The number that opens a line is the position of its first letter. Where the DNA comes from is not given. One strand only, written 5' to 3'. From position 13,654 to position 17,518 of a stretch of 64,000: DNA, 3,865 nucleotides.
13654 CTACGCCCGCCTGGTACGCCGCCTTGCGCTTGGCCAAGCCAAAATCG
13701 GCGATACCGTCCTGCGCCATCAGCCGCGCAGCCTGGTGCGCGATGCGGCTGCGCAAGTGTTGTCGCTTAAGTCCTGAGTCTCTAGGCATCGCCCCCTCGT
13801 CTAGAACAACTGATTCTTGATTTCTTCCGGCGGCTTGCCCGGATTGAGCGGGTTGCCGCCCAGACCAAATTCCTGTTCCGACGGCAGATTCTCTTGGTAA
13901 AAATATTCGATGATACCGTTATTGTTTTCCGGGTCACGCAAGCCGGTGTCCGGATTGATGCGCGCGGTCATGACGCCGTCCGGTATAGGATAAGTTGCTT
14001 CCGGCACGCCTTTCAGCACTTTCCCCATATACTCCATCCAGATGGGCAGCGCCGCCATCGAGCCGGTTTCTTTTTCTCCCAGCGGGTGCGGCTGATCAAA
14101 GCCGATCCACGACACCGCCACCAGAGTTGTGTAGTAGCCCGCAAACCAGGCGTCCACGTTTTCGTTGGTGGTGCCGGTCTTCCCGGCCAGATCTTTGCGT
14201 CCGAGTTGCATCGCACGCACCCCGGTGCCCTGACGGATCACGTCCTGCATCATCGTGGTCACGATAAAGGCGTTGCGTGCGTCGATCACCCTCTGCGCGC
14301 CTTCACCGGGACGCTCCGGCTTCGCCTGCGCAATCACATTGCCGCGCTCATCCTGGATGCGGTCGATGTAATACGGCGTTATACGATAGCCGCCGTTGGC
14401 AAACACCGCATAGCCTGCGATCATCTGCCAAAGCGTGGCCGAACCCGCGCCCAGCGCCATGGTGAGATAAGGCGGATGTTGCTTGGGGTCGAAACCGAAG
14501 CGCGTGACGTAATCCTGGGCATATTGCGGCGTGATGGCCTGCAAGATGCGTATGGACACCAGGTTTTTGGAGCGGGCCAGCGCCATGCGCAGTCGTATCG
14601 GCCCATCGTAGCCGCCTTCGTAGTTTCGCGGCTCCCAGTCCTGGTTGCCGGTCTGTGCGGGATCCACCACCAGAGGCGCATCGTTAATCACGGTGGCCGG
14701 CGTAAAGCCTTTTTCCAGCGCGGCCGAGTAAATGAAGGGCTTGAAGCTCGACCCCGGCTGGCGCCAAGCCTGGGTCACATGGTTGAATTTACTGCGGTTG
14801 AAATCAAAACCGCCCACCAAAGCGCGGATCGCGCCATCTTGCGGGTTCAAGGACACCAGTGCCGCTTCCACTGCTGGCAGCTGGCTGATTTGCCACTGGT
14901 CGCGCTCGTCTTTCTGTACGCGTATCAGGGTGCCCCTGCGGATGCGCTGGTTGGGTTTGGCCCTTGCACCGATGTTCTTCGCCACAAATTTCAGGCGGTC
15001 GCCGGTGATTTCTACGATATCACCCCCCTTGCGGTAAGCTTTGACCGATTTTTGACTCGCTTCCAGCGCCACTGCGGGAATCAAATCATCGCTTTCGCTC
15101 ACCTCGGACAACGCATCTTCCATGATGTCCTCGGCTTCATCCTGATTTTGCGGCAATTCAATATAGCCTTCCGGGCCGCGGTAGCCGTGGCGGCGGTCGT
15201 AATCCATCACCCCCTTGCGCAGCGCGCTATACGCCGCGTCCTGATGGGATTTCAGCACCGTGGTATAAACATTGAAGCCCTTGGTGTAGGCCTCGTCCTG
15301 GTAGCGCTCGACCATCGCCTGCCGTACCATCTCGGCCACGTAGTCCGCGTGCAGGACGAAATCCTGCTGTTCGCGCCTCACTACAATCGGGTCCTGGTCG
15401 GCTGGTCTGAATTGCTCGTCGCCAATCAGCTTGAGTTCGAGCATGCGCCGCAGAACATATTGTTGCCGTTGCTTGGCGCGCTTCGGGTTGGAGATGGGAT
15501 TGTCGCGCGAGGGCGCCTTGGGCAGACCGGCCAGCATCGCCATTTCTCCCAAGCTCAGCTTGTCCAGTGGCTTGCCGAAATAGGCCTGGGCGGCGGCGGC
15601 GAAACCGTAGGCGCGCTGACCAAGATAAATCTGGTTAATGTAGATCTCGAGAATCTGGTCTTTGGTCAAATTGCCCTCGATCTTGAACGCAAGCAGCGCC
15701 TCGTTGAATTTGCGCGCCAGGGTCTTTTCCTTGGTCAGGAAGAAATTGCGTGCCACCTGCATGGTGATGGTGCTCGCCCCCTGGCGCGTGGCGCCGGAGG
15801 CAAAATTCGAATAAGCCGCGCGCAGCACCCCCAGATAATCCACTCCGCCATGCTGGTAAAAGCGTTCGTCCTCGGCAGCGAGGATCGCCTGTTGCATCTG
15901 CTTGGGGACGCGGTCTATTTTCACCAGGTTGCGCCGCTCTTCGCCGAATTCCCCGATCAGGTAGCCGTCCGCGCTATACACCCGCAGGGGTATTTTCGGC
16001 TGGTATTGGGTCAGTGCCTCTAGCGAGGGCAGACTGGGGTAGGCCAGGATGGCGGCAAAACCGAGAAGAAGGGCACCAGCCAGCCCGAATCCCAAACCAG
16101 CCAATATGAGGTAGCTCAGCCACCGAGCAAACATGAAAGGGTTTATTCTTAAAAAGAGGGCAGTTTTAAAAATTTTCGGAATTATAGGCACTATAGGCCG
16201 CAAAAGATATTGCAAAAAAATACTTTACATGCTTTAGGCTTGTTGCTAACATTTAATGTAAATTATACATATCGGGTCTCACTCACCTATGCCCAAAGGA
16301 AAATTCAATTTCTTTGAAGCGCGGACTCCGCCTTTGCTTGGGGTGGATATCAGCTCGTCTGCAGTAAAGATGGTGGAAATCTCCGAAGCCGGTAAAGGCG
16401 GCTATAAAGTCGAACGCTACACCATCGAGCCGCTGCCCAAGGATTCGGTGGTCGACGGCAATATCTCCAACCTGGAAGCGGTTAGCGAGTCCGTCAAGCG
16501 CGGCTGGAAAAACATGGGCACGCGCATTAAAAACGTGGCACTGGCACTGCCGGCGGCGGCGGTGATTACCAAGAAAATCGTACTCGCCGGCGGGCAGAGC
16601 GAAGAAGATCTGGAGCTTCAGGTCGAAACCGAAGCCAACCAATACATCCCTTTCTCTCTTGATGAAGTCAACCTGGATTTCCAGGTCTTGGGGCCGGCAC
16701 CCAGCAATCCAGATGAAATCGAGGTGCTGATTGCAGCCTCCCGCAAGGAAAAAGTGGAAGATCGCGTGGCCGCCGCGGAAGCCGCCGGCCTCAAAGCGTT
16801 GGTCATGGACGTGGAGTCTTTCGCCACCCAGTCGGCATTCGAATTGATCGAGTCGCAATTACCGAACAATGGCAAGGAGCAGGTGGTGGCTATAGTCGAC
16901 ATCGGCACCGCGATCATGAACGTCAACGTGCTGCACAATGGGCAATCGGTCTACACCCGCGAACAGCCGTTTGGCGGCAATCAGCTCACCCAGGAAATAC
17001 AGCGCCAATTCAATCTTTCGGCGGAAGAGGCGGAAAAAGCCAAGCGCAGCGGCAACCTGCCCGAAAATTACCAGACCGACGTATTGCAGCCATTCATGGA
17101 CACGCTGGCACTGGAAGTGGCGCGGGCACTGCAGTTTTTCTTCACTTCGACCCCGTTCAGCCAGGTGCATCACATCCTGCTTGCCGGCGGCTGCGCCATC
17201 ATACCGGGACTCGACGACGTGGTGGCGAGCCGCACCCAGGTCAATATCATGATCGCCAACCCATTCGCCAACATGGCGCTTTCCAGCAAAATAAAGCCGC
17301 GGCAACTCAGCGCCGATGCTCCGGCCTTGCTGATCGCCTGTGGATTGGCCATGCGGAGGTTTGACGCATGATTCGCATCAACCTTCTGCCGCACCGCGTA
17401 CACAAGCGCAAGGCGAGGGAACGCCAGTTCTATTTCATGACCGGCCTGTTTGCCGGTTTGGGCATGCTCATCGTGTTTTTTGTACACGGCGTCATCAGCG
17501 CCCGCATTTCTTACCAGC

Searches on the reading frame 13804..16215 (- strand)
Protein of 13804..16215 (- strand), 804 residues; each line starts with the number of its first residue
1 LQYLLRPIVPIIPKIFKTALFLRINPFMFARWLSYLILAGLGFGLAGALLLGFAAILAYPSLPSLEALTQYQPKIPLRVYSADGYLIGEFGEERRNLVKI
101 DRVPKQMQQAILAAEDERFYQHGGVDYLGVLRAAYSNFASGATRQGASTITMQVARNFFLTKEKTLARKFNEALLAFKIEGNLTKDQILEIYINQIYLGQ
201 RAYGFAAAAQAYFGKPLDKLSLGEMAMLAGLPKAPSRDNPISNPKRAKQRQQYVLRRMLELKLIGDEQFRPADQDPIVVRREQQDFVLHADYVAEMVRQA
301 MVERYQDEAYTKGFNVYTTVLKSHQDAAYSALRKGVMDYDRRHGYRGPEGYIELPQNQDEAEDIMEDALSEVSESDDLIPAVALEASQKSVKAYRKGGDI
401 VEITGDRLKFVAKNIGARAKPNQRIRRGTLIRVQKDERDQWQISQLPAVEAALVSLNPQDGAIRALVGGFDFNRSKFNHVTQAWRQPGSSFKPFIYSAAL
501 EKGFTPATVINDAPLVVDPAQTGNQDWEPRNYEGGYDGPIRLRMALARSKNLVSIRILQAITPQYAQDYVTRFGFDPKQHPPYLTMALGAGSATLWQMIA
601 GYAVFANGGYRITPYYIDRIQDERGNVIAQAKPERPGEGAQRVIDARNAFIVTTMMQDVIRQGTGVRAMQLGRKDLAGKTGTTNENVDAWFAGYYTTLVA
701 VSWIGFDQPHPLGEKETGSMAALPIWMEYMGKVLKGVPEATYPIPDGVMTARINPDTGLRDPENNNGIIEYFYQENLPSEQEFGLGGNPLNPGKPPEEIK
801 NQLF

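Call 63: search_protein_families(library=pfam, proteins=[window:13804-16215:-], max_evalue=0.00001)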
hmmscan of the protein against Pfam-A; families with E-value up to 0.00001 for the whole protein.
window:13804-16215:- (804 aa): 3 families
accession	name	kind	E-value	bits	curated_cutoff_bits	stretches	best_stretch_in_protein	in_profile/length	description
PF00912.28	Transgly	-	8.1e-68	227.8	27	1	84-258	2-177/178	Transglycosylase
PF00905.27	Transpeptidase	-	2.7e-32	112.6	22.1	1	453-696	3-266/299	Penicillin binding protein transpeptidase domain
PF17092.11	PCB_OB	-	5.8e-23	82.2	27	1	345-449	1-111/111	Penicillin-binding protein OB-like domain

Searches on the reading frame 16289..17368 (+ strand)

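Call 63: search_protein_families(library=pfam, proteins=[window:16289-17368:+], max_evalue=0.00001)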
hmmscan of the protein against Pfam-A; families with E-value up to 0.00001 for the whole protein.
window:16289-17368:+ (360 aa): 3 families
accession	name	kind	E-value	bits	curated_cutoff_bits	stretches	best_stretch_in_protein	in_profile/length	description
PF11104.14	PilM_2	-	6.8e-152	505.7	27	1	18-358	1-340/340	Type IV pilus assembly protein PilM;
PF14450.12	FtsA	-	3.5e-12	47.2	31.8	1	201-326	1-113/127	Cell division protein FtsA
PF06723.19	MreB_Mbl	-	4.7e-07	29.4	27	0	296-324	277-305/327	MreB/Mbl protein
